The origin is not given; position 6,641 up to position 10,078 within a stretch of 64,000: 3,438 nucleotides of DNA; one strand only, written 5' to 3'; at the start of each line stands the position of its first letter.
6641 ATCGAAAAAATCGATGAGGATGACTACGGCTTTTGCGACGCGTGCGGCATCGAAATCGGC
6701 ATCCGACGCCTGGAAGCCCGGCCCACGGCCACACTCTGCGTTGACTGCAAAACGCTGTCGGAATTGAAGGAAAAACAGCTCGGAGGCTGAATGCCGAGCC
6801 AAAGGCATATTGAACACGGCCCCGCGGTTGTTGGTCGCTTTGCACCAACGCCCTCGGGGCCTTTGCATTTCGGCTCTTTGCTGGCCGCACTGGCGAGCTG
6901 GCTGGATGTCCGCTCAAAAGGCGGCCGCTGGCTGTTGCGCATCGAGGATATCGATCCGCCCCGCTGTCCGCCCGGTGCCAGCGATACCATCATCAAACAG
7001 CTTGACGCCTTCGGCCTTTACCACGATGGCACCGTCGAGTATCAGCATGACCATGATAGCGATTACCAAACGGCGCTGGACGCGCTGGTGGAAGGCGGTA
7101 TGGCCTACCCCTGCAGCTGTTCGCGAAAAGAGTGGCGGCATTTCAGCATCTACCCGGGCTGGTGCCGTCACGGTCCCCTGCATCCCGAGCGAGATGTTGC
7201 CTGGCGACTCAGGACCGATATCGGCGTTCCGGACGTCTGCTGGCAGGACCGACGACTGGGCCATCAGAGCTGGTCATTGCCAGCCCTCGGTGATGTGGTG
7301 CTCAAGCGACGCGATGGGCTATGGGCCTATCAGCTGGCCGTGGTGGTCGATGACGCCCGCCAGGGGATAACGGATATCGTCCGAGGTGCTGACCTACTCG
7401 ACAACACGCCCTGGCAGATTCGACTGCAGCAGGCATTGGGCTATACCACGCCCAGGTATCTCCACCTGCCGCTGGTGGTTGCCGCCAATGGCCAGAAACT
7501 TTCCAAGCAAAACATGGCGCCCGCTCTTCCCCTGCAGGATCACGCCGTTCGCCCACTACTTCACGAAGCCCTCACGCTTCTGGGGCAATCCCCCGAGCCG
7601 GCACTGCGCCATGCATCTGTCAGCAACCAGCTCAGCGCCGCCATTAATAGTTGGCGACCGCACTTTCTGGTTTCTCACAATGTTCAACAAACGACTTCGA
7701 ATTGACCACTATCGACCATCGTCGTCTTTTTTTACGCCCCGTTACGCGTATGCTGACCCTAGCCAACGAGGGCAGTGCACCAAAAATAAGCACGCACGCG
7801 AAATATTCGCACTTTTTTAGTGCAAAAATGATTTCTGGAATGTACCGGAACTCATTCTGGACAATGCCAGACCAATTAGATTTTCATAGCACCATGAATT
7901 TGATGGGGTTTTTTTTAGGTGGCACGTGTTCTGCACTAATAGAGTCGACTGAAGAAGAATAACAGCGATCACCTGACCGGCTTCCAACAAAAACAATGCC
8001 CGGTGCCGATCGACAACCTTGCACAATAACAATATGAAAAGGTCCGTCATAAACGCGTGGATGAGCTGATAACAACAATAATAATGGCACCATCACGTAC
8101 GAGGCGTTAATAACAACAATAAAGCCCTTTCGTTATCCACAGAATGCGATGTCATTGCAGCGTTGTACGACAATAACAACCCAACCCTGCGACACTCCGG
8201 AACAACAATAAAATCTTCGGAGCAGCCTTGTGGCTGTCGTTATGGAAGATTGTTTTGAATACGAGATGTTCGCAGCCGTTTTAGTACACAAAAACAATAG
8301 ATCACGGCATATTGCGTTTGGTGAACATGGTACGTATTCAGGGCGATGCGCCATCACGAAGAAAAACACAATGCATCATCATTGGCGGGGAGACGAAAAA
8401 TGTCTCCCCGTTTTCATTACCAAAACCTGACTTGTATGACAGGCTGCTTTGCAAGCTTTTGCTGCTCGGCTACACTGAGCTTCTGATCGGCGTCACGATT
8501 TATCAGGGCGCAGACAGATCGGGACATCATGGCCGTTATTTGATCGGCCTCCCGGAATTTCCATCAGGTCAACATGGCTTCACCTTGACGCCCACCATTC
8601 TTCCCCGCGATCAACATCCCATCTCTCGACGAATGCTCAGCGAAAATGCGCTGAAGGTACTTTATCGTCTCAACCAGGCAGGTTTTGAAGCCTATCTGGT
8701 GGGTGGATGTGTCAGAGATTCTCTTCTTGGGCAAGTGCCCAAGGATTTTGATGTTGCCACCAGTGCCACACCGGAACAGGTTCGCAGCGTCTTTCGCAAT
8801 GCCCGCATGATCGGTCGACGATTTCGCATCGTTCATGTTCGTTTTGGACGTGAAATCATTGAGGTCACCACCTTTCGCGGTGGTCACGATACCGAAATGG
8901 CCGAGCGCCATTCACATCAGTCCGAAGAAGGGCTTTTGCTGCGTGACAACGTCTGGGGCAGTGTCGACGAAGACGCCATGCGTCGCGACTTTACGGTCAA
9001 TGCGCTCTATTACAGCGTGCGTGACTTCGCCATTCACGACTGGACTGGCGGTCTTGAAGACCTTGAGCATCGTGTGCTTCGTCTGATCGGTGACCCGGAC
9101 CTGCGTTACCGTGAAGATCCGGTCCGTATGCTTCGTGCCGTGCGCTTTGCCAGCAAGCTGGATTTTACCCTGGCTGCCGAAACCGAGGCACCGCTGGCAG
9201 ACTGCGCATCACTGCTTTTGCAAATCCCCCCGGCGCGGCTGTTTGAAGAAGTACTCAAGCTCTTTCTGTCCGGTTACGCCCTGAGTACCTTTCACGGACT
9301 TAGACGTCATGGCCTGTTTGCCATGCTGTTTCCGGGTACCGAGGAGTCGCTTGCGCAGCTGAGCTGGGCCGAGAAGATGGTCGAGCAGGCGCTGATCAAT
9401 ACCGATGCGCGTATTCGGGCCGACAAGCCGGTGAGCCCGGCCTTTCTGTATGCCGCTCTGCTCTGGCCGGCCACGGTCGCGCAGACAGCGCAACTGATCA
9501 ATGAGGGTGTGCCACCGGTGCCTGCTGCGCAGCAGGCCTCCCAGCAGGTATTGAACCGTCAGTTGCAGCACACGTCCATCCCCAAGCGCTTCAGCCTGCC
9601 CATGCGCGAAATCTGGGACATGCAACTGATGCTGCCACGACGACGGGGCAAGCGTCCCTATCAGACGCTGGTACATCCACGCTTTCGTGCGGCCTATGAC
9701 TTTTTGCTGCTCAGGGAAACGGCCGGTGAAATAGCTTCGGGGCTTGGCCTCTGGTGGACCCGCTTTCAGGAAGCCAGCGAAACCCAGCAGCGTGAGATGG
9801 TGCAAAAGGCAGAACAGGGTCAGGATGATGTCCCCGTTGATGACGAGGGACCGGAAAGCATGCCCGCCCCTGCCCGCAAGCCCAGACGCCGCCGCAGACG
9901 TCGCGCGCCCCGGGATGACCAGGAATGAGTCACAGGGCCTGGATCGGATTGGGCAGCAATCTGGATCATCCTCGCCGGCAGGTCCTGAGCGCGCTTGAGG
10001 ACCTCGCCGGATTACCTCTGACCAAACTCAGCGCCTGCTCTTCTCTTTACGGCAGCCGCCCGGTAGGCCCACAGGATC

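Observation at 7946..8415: CrcZ-type multi-CA-motif sRNA candidate in the 835-nt gluQ-pcnB gap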

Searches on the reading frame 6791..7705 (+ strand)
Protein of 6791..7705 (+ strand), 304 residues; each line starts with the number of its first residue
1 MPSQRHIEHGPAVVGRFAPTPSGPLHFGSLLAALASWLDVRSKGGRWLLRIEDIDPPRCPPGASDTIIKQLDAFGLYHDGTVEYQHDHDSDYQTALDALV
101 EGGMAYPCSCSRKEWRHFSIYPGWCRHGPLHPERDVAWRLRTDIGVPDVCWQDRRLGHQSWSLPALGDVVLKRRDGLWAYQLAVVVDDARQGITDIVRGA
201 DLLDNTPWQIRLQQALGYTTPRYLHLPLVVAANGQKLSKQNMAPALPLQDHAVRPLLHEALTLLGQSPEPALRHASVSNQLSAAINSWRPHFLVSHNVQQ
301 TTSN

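Call 7: find_encoding_contigs(protein=window:6791-7705:+, flank=3000, max_places=6)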
Protein window:6791-7705:+ (304 aa): 1 contig read that carries it; 1 place shown.
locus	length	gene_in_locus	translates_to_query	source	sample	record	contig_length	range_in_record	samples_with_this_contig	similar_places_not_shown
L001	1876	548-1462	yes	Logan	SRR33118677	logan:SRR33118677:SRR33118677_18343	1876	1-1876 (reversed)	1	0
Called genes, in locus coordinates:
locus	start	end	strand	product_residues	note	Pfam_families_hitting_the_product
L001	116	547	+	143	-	PF21157:DksA_N, PF01258:zf-dskA_traR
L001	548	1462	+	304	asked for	PF00749:tRNA-synt_1c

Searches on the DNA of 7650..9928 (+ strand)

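Call 4: search_rna_families(source=window, start=7650, end=8650, threshold=evalue, max_evalue=10, show_alignments=5)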
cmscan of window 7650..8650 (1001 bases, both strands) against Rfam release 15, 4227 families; matches with E-value up to 10: 2.
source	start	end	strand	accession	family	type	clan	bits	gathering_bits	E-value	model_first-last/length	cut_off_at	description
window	7800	7831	-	RF00713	mir-239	Gene; miRNA;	-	14.6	49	7.8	1-74/74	no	mir-239 microRNA precursor family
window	8369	8386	-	RF01152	sR1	Gene; snRNA; snoRNA; CD-box;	-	10.9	45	5.3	1-57/57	no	Small nucleolar RNA sR1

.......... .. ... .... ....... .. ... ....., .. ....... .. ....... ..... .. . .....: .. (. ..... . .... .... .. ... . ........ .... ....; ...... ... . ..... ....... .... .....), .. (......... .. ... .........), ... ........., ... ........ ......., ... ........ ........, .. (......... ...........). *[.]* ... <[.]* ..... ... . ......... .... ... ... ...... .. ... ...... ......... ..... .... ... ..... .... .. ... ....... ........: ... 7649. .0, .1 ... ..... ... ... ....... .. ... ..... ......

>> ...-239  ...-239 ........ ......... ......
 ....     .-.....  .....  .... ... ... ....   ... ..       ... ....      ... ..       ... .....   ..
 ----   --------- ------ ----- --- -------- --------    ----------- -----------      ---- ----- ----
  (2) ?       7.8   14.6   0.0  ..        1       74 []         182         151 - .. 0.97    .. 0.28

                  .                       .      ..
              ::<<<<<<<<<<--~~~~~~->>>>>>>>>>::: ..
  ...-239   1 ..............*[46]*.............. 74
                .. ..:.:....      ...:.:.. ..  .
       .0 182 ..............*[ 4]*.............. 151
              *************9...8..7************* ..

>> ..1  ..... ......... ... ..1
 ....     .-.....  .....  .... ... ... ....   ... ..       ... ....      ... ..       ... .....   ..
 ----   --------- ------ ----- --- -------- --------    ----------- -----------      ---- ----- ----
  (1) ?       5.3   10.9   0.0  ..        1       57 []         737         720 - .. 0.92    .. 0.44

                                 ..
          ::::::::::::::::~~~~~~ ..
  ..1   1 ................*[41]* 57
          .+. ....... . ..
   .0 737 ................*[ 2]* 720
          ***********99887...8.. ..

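Call 11: search_rna_families(sources=[L002, L004, L005, L006, L007, L008, L009, L011, L019, L021, L022, L028, L032, L049, L078, L079], threshold=gathering)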
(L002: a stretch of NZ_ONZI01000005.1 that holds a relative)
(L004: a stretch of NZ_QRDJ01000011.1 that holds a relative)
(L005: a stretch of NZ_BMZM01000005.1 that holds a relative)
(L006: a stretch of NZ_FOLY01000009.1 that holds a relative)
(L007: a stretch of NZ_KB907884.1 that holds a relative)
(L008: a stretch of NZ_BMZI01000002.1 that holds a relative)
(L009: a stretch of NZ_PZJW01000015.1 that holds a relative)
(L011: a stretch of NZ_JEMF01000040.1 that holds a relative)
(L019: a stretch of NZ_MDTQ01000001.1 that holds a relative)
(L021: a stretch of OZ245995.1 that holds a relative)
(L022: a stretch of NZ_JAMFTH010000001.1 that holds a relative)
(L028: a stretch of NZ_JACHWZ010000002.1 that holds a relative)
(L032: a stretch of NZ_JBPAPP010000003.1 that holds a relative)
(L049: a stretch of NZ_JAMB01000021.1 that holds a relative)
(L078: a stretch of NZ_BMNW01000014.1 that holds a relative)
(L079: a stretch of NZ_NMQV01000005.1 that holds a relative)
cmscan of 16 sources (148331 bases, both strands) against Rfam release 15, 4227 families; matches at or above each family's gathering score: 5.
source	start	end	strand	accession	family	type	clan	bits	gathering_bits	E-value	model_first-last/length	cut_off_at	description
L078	3457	3854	+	RF01675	CrcZ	Gene; sRNA;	-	293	95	1.2e-80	1-398/398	no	Pseudomonas sRNA CrcZ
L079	3463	3855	+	RF01675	CrcZ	Gene; sRNA;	-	267.7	95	2.9e-73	1-398/398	no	Pseudomonas sRNA CrcZ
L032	3385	3766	+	RF01675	CrcZ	Gene; sRNA;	-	137.5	95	3.2e-35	1-398/398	no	Pseudomonas sRNA CrcZ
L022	8771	8844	-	RF00005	tRNA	Gene; tRNA;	CL00001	63.2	29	5.5e-11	1-71/71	no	tRNA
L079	3310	3369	+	RF01679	P36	Gene; sRNA;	-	37.7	36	0.0019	1-61/61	no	Pseudomonas sRNA P36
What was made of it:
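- On CrcZ (Rfam RF01675): The positive controls score 293, 268 and 137.5 bits in two Pseudomonas loci and one Halopseudomonas locus (call 11).
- Rfam-defined CrcZ occupies the same slot in three control loci (call 11).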

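Call 56: build_rna_model(alignment_id=A6, structure=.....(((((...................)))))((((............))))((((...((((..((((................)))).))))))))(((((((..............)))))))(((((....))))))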
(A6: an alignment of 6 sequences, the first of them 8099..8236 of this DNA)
Model R1 built from alignment A6 (6 sequences, 142 columns); structure: as given.
model positions 135; base pairs 33; branch points 4; effective number of sequences 1.01; information 0.59 bits per position. Calibrated on 0.2 Mb of random sequence (short: E-values are rough).
structure used (alignment columns):
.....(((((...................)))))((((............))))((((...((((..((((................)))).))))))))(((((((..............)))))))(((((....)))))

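Call 57: search_with_rna_model(model_id=R1, sources=[window, L002, L003, L004, L005, L006, L007, L008, L009, L010, L011, L012, L013, L014, L015, L016, L017, L018, L019, L021, L022, L024, L026, L028, L029, L031, L032, L042, L049, L053, L054, L056, L078, L079, L080], max_evalue=1, make_alignment=true)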
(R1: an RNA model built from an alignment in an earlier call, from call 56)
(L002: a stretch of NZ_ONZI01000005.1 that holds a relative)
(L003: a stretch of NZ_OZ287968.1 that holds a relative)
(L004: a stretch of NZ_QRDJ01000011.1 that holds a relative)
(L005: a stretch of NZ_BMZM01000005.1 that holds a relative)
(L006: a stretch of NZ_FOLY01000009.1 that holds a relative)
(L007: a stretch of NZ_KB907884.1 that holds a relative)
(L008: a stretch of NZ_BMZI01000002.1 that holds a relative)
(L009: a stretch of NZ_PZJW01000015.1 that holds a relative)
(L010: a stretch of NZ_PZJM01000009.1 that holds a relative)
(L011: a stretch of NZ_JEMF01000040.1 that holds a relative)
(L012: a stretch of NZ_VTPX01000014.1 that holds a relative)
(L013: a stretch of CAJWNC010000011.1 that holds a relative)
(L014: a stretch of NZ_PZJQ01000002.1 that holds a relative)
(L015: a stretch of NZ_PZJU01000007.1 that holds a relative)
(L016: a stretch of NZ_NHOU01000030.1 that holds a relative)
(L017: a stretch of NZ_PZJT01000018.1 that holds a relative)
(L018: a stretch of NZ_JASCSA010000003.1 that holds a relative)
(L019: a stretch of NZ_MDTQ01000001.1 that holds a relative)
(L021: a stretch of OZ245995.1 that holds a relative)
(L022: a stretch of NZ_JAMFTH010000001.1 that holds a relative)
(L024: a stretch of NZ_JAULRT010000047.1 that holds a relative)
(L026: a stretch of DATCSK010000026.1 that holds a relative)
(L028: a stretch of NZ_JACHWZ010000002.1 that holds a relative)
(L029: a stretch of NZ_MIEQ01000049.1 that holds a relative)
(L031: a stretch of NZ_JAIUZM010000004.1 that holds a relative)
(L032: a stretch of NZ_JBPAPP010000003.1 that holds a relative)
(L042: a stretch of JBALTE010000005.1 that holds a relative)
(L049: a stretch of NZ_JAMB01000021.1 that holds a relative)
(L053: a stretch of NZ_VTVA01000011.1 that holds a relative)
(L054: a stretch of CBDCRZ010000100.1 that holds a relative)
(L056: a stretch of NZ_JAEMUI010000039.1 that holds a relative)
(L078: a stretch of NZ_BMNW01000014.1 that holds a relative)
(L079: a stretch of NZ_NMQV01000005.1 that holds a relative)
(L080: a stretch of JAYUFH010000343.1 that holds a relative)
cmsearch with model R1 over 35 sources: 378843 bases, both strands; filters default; matches with E-value up to 1: 23.
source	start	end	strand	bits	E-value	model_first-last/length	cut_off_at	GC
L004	3534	3668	+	163.4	6e-38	1-135/135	no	0.47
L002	3528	3665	+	154.9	7.6e-36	1-135/135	no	0.46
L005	3534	3668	+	154.7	8.3e-36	1-135/135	no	0.5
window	8099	8236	+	153.1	2.2e-35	1-135/135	no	0.46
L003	3531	3668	+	150.2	1.1e-34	1-135/135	no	0.47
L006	3539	3674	+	142.7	7.8e-33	1-135/135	no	0.52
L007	3584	3710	+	60.4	1.6e-12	1-135/135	no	0.54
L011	3414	3564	+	26.3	0.0004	1-135/135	no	0.53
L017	3403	3548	+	23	0.0026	1-135/135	no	0.53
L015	3417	3555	+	21.7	0.0053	1-135/135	no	0.5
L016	3435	3580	+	21.5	0.0059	1-135/135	no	0.51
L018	3398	3548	+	21.1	0.0075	1-135/135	no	0.58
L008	3358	3507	+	21.1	0.0076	1-135/135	no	0.55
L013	3435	3514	+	20.8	0.0091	1-135/135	no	0.55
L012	3386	3531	+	20.1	0.013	1-135/135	no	0.52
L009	3362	3509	+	19.3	0.021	1-135/135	no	0.54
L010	3371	3516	+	18.9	0.026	1-135/135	no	0.54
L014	3403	3548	+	18.8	0.028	1-135/135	no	0.53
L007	3469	3559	+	17.8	0.048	1-135/135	no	0.48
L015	3330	3415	+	17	0.077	1-135/135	no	0.58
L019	3267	3362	+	16.8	0.089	1-135/135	no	0.49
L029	3471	3589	+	13.5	0.57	1-135/135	no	0.38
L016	3348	3433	+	13.4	0.61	1-135/135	no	0.5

Alignment A7: 23 matches aligned to the model, 237 columns, each read 5' to 3' on its own strand. Consensus structure (alignment columns), stored with it:
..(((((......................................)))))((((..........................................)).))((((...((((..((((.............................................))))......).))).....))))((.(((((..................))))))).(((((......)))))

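Call 66: search_rna_families(sources=[L082, L083, L019, L011, L009, L007], threshold=evalue, max_evalue=10)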
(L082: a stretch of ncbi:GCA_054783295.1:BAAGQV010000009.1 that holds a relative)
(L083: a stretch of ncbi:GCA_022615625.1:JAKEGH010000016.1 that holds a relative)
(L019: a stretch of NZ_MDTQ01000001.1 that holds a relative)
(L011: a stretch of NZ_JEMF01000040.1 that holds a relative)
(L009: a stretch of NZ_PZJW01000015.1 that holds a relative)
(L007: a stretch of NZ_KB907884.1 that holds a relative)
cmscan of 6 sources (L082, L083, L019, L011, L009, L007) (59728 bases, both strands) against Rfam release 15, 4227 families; matches with E-value up to 10: 7.
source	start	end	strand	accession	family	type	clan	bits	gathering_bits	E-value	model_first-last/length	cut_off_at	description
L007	8209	8276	+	RF01772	rnk_pseudo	Cis-reg; leader;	-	25.3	55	4.6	1-108/108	no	Pseudomonas rnk leader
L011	69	113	-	RF01394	isrK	Gene; sRNA;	-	24.8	50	0.29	1-77/77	no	isrK Hfq binding RNA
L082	8644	8723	-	RF02770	Ysr224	Gene; sRNA;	-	23.4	70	0.6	1-107/107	no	Yersinia sRNA 224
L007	8245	8271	-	RF00195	RsmY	Gene; sRNA;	CL00106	23.4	57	0.13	95-121/121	no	RsmY RNA family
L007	8171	8270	+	RF01400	istR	Gene; antitoxin;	-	21.3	45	5.6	1-130/130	no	istR Hfq binding RNA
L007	8140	8268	+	RF00195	RsmY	Gene; sRNA;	CL00106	21.1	57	0.55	1-121/121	no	RsmY RNA family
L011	3729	3756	+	RF00084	CsrC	Gene; sRNA;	CL00106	19.8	61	0.077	213-240/255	no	CsrC RNA family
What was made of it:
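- On CrcZ (Rfam RF01675): There is none at E <= 10 on 7650-8650 (call 4), and none in six Halomonadaceae homologue loci (call 66).
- On CsrB/RsmY/RsmZ sponges: No Rsm/Csr hit lies inside the RNA except a 28-nt terminator-like match in Cobetia (call 66).
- There are no Rsm/Csr family hits in the RNA apart from a 28-nt terminator-like match (call 66).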
